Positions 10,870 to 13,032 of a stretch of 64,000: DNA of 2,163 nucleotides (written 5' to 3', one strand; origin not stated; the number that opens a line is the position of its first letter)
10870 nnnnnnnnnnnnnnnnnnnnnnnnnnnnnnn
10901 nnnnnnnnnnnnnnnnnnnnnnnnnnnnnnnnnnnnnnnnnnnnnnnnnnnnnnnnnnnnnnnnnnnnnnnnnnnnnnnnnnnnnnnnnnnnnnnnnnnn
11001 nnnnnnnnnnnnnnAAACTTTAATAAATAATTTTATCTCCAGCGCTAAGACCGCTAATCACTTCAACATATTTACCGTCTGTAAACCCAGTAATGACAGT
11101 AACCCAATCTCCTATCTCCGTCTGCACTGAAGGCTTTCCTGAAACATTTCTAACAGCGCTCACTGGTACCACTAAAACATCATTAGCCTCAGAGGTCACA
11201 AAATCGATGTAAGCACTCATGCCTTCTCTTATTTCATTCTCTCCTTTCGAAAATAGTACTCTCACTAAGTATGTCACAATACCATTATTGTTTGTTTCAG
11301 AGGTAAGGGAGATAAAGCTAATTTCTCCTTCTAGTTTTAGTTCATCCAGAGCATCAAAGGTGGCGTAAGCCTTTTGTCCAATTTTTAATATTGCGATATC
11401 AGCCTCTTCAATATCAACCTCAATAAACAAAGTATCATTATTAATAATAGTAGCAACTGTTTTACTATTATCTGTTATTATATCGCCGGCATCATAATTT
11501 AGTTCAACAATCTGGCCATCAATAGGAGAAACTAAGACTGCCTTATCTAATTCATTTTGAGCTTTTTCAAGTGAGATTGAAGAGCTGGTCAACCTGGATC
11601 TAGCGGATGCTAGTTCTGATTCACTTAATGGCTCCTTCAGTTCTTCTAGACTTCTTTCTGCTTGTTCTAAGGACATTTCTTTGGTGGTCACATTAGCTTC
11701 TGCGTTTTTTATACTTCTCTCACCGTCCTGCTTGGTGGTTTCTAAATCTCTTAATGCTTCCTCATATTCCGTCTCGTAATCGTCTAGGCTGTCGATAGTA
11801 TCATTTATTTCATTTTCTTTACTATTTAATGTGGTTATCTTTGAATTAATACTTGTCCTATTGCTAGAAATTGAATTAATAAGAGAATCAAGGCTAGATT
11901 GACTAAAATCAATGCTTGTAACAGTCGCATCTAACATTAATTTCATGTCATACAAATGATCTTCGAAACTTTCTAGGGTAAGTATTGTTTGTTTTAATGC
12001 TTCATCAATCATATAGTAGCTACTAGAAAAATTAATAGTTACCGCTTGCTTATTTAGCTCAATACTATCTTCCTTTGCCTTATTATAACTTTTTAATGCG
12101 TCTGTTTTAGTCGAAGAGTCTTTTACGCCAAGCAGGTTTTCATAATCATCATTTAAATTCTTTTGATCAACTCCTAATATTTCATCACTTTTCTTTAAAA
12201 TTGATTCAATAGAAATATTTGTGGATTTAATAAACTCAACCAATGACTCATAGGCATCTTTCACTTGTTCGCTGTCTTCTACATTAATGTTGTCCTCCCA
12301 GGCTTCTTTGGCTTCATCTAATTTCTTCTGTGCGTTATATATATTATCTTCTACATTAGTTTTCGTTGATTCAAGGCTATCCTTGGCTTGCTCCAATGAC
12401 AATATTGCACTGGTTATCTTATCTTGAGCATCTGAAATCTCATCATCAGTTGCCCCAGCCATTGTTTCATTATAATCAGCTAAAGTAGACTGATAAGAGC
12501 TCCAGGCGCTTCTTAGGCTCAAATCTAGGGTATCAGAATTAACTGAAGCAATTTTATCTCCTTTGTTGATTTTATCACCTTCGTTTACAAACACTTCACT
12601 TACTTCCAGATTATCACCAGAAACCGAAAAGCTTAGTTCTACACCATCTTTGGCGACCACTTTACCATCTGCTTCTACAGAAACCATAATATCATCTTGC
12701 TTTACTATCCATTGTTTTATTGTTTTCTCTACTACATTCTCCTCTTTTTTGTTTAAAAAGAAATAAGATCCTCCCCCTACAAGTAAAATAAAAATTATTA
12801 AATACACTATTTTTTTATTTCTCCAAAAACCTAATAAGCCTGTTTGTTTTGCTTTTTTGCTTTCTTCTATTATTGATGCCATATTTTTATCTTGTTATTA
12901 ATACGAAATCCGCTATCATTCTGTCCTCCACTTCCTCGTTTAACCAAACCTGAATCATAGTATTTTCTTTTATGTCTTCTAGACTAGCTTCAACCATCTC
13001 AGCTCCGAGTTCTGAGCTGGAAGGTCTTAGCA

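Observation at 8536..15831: ECF-sigma-headed operon coupling a MacAB-type exporter to four Met/Gly-rich envelope proteins (possible soft-metal stress module)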

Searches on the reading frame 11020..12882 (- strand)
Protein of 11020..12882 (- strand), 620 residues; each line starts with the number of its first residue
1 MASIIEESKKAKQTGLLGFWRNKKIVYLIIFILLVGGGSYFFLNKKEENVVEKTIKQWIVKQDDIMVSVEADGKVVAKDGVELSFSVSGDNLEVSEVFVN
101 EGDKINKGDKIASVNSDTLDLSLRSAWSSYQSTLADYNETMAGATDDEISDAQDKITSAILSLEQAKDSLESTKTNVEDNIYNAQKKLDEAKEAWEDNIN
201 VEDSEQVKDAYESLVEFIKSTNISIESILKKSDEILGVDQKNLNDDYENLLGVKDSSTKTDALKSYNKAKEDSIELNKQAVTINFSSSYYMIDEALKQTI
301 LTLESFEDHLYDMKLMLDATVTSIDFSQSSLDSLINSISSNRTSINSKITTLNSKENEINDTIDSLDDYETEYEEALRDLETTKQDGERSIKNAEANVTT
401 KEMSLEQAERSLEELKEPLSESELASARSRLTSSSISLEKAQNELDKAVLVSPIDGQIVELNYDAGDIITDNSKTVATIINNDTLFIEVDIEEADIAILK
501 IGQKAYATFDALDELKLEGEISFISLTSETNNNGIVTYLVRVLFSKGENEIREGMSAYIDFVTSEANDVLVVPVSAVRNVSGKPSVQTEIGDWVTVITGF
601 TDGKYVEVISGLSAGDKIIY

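Call 3: search_protein_families(library=pfam, proteins=[window:11020-12882:-], max_evalue=0.1)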
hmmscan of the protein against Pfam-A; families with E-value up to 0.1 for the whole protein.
window:11020-12882:- (620 aa): 11 families
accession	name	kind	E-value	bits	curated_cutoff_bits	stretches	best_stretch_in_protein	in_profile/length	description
PF16576.10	HlyD_D23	-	6.1e-17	62.1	30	1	411-557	77-214/214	Barrel-sandwich domain of CusB or HlyD membrane-fusion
PF13437.12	HlyD_3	-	4.4e-15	56.8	22.2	1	449-542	1-91/106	HlyD family secretion protein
PF13533.13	Biotin_lipoyl_2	-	9.8e-06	25.7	29.8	1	82-114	2-31/32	Biotin-lipoyl like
PF00364.28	Biotin_lipoyl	-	9.7e-05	22.6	22.1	1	93-120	13-42/73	Biotin-requiring enzyme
PF19220.6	Rod_CreS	-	0.0043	16.6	100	1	345-448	197-298/359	Crescentin, rod domain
PF13863.11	DUF4200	-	0.0059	17.4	29.7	1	338-420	15-97/119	Domain of unknown function (DUF4200)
PF07889.17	DUF1664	-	0.0067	16.9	34.6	0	144-229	34-121/124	Protein of unknown function (DUF1664)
PF14362.11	DUF4407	-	0.0074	16.1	31.3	1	334-443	124-232/297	Domain of unknown function (DUF4407)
PF18595.6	Nuf2_DHR10-like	-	0.068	13.7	28.4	0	346-432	8-95/117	Nuf2, DHR10-like domain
PF00358.26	PTS_EIIA_1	-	0.074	13.2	27.2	0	95-119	84-108/127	phosphoenolpyruvate-dependent sugar phosphotransferase system, EIIA 1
PF11887.13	Mce4_CUP1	-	0.094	12.7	32.6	0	337-383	58-104/222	Cholesterol uptake porter CUP1 of Mce4, putative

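Call 4: search_protein_families(library=ncbifam, proteins=[window:11020-12882:-], max_evalue=0.1)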
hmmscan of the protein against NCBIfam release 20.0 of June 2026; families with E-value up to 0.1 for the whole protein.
window:11020-12882:- (620 aa): 24 families
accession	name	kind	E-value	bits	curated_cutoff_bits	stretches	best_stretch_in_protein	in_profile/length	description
TIGR01730.1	RND_mfp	subfamily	1.9e-40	138.8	94.9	2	387-619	69-306/322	efflux RND transporter periplasmic adaptor subunit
NF002939.0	PRK03598.1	equivalog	1.3e-25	90.2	393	2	361-565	119-329/332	secretion protein HlyD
NF008606.0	PRK11578.1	equivalog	3.9e-24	85.5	342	2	356-619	98-361/371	macrolide transporter subunit MacA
TIGR00999.1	8a0102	subfamily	6.1e-22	78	319.3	1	366-619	22-263/271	CzcB/NccB family metal efflux transporter periplasmic adaptor subunit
TIGR01843.1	type_I_hlyD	subfamily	3.5e-20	72.4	208.65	2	273-559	101-394/422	HlyD family type I secretion periplasmic adaptor subunit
TIGR02971.1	heterocyst_DevB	subfamily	7.3e-16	58.5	129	2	323-525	80-279/327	ABC exporter membrane fusion protein, DevB family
TIGR00998.1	8a0101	subfamily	2.1e-15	56.5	390.8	1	342-528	100-285/334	EmrA/EmrK family multidrug efflux transporter periplasmic adaptor subunit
NF007785.0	PRK10476.1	equivalog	1.9e-13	50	376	2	328-526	92-286/347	multidrug transporter subunit MdtN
NF007850.1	PRK10559.1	equivalog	1.3e-08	34.4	400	1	400-508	102-207/303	p-hydroxybenzoic acid efflux pump subunit AaeA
NF007132.1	PRK09578.1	equivalog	8.9e-08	31.3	512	1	421-619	147-360/396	MexX/AxyX family multidrug efflux RND transporter periplasmic adaptor subunit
NF033834.1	RND_adapt_MexA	exception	1.1e-06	28.1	750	1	390-619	102-345/373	multidrug efflux RND transporter periplasmic adaptor subunit MexA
NF045904.1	RND-peri-MexE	equivalog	3.5e-06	26.2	714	1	377-495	103-219/390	multidrug efflux RND transporter periplasmic adaptor subunit MexE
TIGR03794.1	NHLM_micro_HlyD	equivalog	3.9e-06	26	156.2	1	313-474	133-280/421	NHLP bacteriocin system secretion protein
NF045487.1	ASRP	equivalog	7.5e-06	24.8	300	1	147-447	132-433/593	archaea-specific SMC-related protein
NF011715.0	PRK15136.1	equivalog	1.7e-05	23.7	563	1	379-520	148-288/390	multidrug efflux MFS transporter periplasmic adaptor subunit EmrA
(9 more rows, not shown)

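Call 62: search_solved_structures(query=window:11020-12882:-, max_evalue=0.001, show_alignments=3)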
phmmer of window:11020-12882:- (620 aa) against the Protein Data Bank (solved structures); distinct sequences matched with E-value up to 0.001: 14.
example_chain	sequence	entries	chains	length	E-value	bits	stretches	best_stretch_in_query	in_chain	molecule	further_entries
5nik_D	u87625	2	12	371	1.1e-16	63.8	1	371-619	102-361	Macrolide export protein MacA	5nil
3lnn_A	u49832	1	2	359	1.3e-16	63.6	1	354-619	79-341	Membrane fusion protein (MFP) heavy metal cation efflux ZneB (CzcB-like)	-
9qgy_G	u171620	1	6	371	1.9e-16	63.1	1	371-619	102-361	Macrolide export protein MacA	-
3fpp_A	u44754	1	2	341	4.8e-16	61.7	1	371-619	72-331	Macrolide-specific efflux protein macA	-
4tko_B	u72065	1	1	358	3.4e-12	49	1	383-528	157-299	EmrA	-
5xu0_A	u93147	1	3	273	1.9e-11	46.6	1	421-531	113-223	Membrane-fusion protein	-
4dk1_A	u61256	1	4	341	3e-08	36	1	392-619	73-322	Putative MacA, Multidrug resistance protein mexA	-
4dk0_A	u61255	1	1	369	1.1e-06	30.8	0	421-619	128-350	Putative MacA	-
2v4d_A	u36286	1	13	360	4.5e-05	25.5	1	389-619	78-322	MULTIDRUG RESISTANCE PROTEIN MEXA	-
1t5e_A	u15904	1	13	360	4.5e-05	25.5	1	389-619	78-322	Multidrug resistance protein mexA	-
6iok_I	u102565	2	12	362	4.6e-05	25.5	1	389-619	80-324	Multidrug resistance protein MexA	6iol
6ta5_D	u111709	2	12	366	4.8e-05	25.4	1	389-619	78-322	MexA family multidrug efflux RND transporter periplasmic adaptor subunit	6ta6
1vf7_A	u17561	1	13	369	4.9e-05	25.4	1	389-619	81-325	Multidrug resistance protein mexA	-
20yy_D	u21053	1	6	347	0.00012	24.1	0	426-619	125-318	Multidrug efflux RND transporter periplasmic adaptor subunit MexJ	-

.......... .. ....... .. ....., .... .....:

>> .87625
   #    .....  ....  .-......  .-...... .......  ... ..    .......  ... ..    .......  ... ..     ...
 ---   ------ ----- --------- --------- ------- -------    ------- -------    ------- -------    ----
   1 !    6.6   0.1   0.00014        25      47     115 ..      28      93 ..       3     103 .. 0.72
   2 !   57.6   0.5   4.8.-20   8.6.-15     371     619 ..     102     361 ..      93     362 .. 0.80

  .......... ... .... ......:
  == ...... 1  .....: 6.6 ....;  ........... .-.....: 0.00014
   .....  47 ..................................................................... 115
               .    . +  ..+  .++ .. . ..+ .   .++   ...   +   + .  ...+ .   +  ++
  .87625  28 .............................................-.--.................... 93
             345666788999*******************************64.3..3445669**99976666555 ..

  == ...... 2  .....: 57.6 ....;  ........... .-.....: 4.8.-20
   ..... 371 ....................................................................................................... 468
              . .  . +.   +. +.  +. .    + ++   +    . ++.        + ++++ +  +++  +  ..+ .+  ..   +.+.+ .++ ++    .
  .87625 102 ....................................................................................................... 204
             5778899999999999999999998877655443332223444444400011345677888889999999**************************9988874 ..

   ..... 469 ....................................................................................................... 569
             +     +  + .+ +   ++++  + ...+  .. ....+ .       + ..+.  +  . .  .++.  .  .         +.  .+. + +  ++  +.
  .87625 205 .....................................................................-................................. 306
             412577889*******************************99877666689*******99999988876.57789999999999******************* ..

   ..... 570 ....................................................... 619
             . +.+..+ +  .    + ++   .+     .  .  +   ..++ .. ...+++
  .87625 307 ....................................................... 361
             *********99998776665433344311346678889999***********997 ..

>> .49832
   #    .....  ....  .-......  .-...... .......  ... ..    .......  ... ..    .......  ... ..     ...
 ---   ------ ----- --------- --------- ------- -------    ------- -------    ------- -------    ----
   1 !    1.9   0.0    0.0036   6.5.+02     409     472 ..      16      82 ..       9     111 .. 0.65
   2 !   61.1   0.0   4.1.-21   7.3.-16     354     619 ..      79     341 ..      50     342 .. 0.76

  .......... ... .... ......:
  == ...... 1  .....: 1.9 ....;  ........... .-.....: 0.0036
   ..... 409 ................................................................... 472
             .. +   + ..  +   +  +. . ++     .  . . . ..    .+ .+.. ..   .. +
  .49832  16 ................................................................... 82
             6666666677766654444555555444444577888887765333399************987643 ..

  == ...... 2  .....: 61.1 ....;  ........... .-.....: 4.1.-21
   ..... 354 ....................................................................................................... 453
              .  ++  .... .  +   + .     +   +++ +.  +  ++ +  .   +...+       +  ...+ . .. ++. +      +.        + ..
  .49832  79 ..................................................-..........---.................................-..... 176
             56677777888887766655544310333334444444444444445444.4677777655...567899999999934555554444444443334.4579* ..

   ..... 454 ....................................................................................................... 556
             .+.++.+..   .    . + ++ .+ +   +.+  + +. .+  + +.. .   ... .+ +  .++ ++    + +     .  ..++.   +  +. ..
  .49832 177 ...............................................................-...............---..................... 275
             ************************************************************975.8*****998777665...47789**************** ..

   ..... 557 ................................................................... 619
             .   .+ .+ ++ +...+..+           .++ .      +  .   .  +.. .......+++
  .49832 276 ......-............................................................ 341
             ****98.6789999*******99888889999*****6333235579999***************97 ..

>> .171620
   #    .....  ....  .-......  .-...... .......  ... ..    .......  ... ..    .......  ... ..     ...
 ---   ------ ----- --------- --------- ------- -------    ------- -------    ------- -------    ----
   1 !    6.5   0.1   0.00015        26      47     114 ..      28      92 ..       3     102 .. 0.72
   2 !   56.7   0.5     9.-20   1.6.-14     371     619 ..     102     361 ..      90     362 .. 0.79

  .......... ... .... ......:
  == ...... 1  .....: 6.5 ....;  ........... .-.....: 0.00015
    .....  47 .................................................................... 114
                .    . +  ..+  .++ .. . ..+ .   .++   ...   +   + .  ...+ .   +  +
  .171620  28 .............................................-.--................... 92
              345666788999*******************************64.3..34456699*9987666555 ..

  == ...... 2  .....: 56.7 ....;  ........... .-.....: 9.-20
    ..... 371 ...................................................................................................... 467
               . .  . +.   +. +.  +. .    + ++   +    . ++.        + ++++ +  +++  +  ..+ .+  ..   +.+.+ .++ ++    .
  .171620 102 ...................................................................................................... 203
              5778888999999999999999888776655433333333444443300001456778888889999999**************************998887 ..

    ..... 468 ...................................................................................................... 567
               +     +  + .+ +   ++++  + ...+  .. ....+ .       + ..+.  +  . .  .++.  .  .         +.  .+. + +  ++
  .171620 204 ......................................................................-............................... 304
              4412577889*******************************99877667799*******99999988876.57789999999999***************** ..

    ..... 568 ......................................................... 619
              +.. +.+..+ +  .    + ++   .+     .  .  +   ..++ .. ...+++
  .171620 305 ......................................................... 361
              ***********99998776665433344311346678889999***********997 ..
